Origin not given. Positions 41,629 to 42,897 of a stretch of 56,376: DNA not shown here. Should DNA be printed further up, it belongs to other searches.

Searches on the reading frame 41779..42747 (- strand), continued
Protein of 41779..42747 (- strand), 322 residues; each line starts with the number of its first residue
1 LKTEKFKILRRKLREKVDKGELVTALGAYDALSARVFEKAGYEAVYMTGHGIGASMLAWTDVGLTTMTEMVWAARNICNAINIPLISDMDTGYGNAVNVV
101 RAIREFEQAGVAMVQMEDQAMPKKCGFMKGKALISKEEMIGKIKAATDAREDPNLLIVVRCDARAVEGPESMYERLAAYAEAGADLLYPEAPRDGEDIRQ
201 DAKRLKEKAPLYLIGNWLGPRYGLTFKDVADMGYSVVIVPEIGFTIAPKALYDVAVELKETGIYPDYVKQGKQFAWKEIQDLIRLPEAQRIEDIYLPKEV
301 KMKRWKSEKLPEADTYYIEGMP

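Call 76: search_protein_families(library=ncbifam, proteins=[L299:3809-4591:+, L268:5688-7388:+, L268:7525-8709:+, L268:8767-10128:+, L268:10590-11750:+, L268:12023-12880:+, L268:13202-14029:+, L026:7747-8955:+, L026:8952-9902:+, L022:2485-3744:-], max_evalue=1e-10)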
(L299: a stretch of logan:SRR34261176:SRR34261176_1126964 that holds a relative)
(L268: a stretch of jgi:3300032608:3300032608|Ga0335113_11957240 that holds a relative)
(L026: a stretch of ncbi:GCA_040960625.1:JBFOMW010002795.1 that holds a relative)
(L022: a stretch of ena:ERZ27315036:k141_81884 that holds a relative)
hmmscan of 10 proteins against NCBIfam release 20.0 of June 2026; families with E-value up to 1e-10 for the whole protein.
L299:3809-4591:+ (261 aa): 7 families
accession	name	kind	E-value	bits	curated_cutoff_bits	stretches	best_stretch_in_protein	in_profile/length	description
NF008511.0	PRK11430.1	equivalog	1.4e-65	221.9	522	1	5-261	11-273/381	CoA:oxalate CoA-transferase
NF052585.1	SucGlutTfsCaiB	equivalog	5.4e-60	203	750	1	4-259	8-276/394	succinate--glutarate CoA-transferase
NF041294.1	Scnl_mescCoAtase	equivalog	9.5e-57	192.8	700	1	1-259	1-273/381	succinyl-CoA:mesaconate CoA-transferase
NF003809.0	PRK05398.1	subfamily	1e-48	166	442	1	4-195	5-203/416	formyl-CoA transferase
TIGR03253.1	oxalate_frc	equivalog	1.1e-46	159.4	504.2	1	4-195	4-202/416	formyl-CoA transferase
NF002914.1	PRK03525.1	equivalog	9.3e-29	100.5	413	1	4-241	10-247/400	L-carnitine CoA-transferase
TIGR04253.1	mesacon_CoA_iso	equivalog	5e-14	52.1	725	1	3-204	2-205/403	2-methylfumaryl-CoA isomerase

L268:5688-7388:+ (566 aa): 49 families (the best 25 are shown)
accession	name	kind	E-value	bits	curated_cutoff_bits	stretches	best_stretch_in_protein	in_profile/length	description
NF004516.0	PRK05858.1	equivalog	3.2e-96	323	587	1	4-549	11-539/548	acetolactate synthase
NF004807.0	PRK06154.1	equivalog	1.6e-76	258.2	607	1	6-544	22-553/565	thiamine pyrophosphate-requiring protein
TIGR00118.1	acolac_lg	equivalog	1.9e-74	251.2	538.35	1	4-551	1-542/557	biosynthetic-type acetolactate synthase large subunit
NF004919.0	PRK06276.1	equivalog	1.2e-72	245.1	866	1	5-547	2-540/582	acetolactate synthase large subunit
NF004710.0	PRK06048.1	equivalog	3.7e-66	223.7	976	1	3-545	7-537/561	acetolactate synthase large subunit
NF006187.0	PRK08322.1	equivalog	1.8e-65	221.4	509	1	7-562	5-545/548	acetolactate synthase large subunit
NF006122.0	PRK08266.1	subfamily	2e-65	221.3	571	1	1-543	1-522/543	hypothetical protein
NF004772.0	PRK06112.1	subfamily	2.1e-63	214.6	673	1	3-551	13-565/578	acetolactate synthase catalytic subunit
NF005713.0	PRK07525.1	subfamily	5e-63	213.4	620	1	4-545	6-562/592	sulfoacetaldehyde acetyltransferase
NF006721.0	PRK09259.1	equivalog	1.3e-62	212.2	557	1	5-548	16-553/574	oxalyl-CoA decarboxylase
NF005039.0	PRK06456.1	equivalog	1.2e-61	208.9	868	1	5-479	3-476/572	acetolactate synthase large subunit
NF058623.1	HdaclCoAlyACT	equivalog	1.4e-61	208.8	600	1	7-544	13-540/575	2-hydroxyacyl-CoA lyase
TIGR03254.1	oxalate_oxc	equivalog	6.9e-59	200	739.4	1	4-548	3-540/554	oxalyl-CoA decarboxylase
NF006052.0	PRK08199.1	subfamily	3.7e-58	197.2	539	1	3-564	7-557/559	thiamine pyrophosphate protein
TIGR03457.1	sulphoacet_xsc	equivalog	1.7e-57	195.1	676.4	1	8-548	6-559/579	sulfoacetaldehyde acetyltransferase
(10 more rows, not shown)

L268:7525-8709:+ (394 aa): 7 families
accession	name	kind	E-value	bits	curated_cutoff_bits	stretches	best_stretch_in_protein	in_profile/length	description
NF003809.0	PRK05398.1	subfamily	3.3e-80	269.7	442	2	2-209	2-207/416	formyl-CoA transferase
TIGR03253.1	oxalate_frc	equivalog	6.1e-78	262.4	504.2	2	4-209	3-206/416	formyl-CoA transferase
NF008511.0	PRK11430.1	equivalog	1.5e-63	215.2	522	1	4-374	9-375/381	CoA:oxalate CoA-transferase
NF052585.1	SucGlutTfsCaiB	equivalog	1e-59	202.2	750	1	2-382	5-392/394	succinate--glutarate CoA-transferase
NF041294.1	Scnl_mescCoAtase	equivalog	1.2e-58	199.1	700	1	5-375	4-380/381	succinyl-CoA:mesaconate CoA-transferase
NF002914.1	PRK03525.1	equivalog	3.1e-34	118.6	413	1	4-391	9-394/400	L-carnitine CoA-transferase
TIGR04253.1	mesacon_CoA_iso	equivalog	6.5e-24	84.7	725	1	5-393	3-399/403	2-methylfumaryl-CoA isomerase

L268:8767-10128:+ (453 aa): 2 families
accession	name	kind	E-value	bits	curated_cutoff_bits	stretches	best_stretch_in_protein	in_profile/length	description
NF006943.0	PRK09425.1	equivalog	2.7e-12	46.2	575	1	116-438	136-468/480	bifunctional 2-methylcitrate dehydratase/aconitate hydratase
TIGR02330.1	prpD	equivalog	7.3e-12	44.8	458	1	117-438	125-456/468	2-methylcitrate dehydratase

L268:10590-11750:+ (386 aa): 1 family
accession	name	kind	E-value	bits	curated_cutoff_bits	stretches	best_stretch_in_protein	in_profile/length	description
NF045642.2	HdxyAspAldBhcC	equivalog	7.5e-45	153.7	690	1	11-384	27-385/387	3-hydroxy-D-aspartate aldolase BhcC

L268:12023-12880:+ (285 aa): 2 families
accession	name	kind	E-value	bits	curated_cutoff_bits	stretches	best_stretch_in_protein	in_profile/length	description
NF001452.0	PRK00311.1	subfamily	4.1e-96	321.4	272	1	5-267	5-266/267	3-methyl-2-oxobutanoate hydroxymethyltransferase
TIGR00222.1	panB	equivalog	1.3e-87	293.6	207.55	1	6-267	4-263/264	3-methyl-2-oxobutanoate hydroxymethyltransferase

L268:13202-14029:+ (275 aa): 4 families
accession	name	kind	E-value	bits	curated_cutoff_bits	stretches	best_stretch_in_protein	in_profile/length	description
NF052387.1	Lys_ferment_KCE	equivalog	1.5e-76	257.3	382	1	3-273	1-267/267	3-keto-5-aminohexanoate cleavage enzyme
NF053538.1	DixhxACActTsKce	equivalog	2.2e-55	187.9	430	2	127-273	154-302/310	3,5-dioxohexanoate:acetyl-CoA acetone transferase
NF052389.1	Lys_KAL_CLE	exception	1.2e-50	172.6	725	1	3-274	170-437/440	bifunctional 3-aminobutyryl-CoA ammonia lyase/3-keto-5-aminohexanoate cleavage enzyme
NF053568.1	3OXCoAcCUPNH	equivalog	3.3e-47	161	350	1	4-274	4-273/274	3-oxoadipate:acetyl-CoA acetyltransferase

L026:7747-8955:+ (402 aa): 7 families
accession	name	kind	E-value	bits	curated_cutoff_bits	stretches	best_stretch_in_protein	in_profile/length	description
NF052585.1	SucGlutTfsCaiB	equivalog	4.4e-75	252.7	750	1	10-382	8-385/394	succinate--glutarate CoA-transferase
NF008511.0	PRK11430.1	equivalog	8.8e-74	248.9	522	1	8-381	8-375/381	CoA:oxalate CoA-transferase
NF003809.0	PRK05398.1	subfamily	1.4e-69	234.7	442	2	10-216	5-210/416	formyl-CoA transferase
TIGR03253.1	oxalate_frc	equivalog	4.6e-67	226.5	504.2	2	10-214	4-207/416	formyl-CoA transferase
NF041294.1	Scnl_mescCoAtase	equivalog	1.6e-64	218.4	700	1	10-382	4-380/381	succinyl-CoA:mesaconate CoA-transferase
NF002914.1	PRK03525.1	equivalog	2.5e-48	165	413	1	5-401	5-396/400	L-carnitine CoA-transferase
TIGR04253.1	mesacon_CoA_iso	equivalog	2.9e-28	99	725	1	8-401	1-399/403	2-methylfumaryl-CoA isomerase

L026:8952-9902:+ (316 aa): 19 families
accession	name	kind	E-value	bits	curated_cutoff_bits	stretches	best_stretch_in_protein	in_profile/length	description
NF004283.0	PRK05692.1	subfamily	1.3e-108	362.7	246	1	9-304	2-297/300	hydroxymethylglutaryl-CoA lyase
TIGR02146.1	LysS_fung_arch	equivalog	3.5e-29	102.2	413.55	1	22-245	7-220/344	homocitrate synthase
NF002085.0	PRK00915.1-2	subfamily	2.4e-24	85.9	517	1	5-292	5-276/504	2-isopropylmalate synthase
TIGR02090.1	LEU1_arch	subfamily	4.4e-22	78.7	484.75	1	14-289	1-260/363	isopropylmalate/citramalate/homocitrate synthases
TIGR02660.1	nifV_homocitr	equivalog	9.6e-22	77.7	462.9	1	21-298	9-270/365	homocitrate synthase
NF006049.0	PRK08195.1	subfamily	4.3e-18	65.4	229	1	164-289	148-268/344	4-hyroxy-2-oxovalerate/4-hydroxy-2-oxopentanoic acid aldolase,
NF041069.1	IPMS_Sufob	equivalog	1.1e-17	64.4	600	1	15-292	2-265/371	isopropylmalate synthase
NF002086.0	PRK00915.1-3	equivalog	3.8e-17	62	532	1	11-294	4-282/516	2-isopropylmalate synthase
NF006761.0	PRK09282.1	domain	5.6e-17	61.4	402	1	129-291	123-274/591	pyruvate carboxylase subunit B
TIGR01108.1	oadA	equivalog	2.6e-16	59.2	756.5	1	164-290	149-268/582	sodium-extruding oxaloacetate decarboxylase subunit alpha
TIGR00973.1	leuA_bact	equivalog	1.1e-15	57.2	598.7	1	13-294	1-277/494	2-isopropylmalate synthase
TIGR03217.1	4OH_2_O_val_ald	equivalog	1.5e-15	57.3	286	1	163-286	142-260/334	4-hydroxy-2-oxovalerate aldolase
NF002087.0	PRK00915.1-4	equivalog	1.2e-14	53.7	729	1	14-292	7-280/516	2-isopropylmalate synthase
NF002084.0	PRK00915.1-1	equivalog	2.3e-14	52.8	748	1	13-291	4-277/523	2-isopropylmalate synthase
NF010644.0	PRK14041.1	equivalog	3e-13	49.2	734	1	128-290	121-272/467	pyruvate carboxylase subunit B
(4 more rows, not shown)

L022:2485-3744:- (419 aa): 17 families
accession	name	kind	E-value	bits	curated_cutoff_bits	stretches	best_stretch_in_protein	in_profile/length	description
NF001614.1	PRK00402.1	subfamily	2e-125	418.7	385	1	3-412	1-415/415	aconitase/3-isopropylmalate dehydratase large subunit family protein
TIGR01343.1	hacA_fam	subfamily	1.6e-112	376.2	385.7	1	4-412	1-412/412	homoaconitate hydratase family protein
TIGR02086.1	IPMI_arch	subfamily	1.3e-110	369.9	410.15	1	3-412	1-410/411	3-isopropylmalate dehydratase/homoaconitate hydratase family large subunit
TIGR02083.1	LEU2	equivalog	1.7e-110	369.9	610.65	1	3-412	1-417/419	3-isopropylmalate dehydratase large subunit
NF040615.1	HacA_Meth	equivalog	1.2e-87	294.3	550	1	3-410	1-417/419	homoaconitase large subunit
NF005558.0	PRK07229.1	equivalog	2e-77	261.3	612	1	1-413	1-414/647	aconitate hydratase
TIGR01342.1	acon_putative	hypoth_equivalog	4e-65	220.3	719.15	1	4-412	1-410/655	putative aconitate hydratase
NF009116.0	PRK12466.1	subfamily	5.6e-58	196.6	531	2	279-414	334-468/472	3-isopropylmalate dehydratase large subunit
TIGR00139.1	h_aconitase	equivalog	6.7e-53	180.1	529.9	2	241-414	275-457/709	homoaconitase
NF004016.0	PRK05478.1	subfamily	1.3e-50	172.4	510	2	279-413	332-465/468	3-isopropylmalate dehydratase large subunit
TIGR00170.1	leuC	equivalog_domain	3.6e-42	144.5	560.25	2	282-412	334-464/466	3-isopropylmalate dehydratase large subunit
TIGR01340.1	aconitase_mito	equivalog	1.1e-29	103.3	825.35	1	82-408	121-472/745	aconitate hydratase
NF008503.0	PRK11413.1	equivalog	2.2e-27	95.4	641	1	286-407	351-472/753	hydratase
NF006690.0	PRK09238.1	equivalog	4.8e-22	77.7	782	1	243-408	649-811/852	bifunctional aconitate hydratase 2/2-methylisocitrate dehydratase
TIGR00117.1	acnB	equivalog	1.2e-15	56.4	1287.2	1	241-408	646-809/844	bifunctional aconitate hydratase 2/2-methylisocitrate dehydratase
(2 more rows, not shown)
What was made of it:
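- The best hit of L299's CoA-transferase is CoA:oxalate CoA-transferase (call 76). All of those NCBIfam scores are far below the equivalog cut-offs (call 76).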

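Call 77: search_protein_families(library=pfam, proteins=[L299:3809-4591:+, L268:1444-2535:+, L022:1994-2485:-, L022:7511-8158:+, L022:8251-8898:+], max_evalue=0.001)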
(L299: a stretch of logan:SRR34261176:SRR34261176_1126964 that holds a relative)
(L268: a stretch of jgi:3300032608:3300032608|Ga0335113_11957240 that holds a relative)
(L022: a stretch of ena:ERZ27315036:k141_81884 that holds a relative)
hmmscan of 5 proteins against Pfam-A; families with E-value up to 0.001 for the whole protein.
L299:3809-4591:+ (261 aa): 1 family
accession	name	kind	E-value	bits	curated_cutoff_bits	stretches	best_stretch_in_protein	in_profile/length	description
PF02515.22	CoA_transf_3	-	7.2e-94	315.3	23.3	1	4-259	1-262/366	CoA-transferase family III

L268:1444-2535:+ (363 aa): 1 family
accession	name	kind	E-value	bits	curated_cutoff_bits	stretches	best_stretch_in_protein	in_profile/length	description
PF03480.18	DctP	-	3.1e-31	109.2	23.4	1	57-335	6-281/286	Bacterial extracellular solute-binding protein, family 7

L022:1994-2485:- (163 aa): 1 family
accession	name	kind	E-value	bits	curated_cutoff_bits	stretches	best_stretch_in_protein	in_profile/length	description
PF00694.25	Aconitase_C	-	2.5e-05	25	22.8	1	53-99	77-124/131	Aconitase C-terminal domain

L022:7511-8158:+ (215 aa): 1 family
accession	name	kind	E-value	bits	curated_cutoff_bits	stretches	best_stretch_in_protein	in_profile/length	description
PF00857.26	Isochorismatase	-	3.8e-27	95.9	27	1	30-205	2-174/175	Isochorismatase domain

L022:8251-8898:+ (215 aa): 1 family
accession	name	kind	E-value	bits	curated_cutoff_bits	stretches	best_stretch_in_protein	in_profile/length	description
PF00857.26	Isochorismatase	-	4.9e-31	108.6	27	1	30-206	2-175/175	Isochorismatase domain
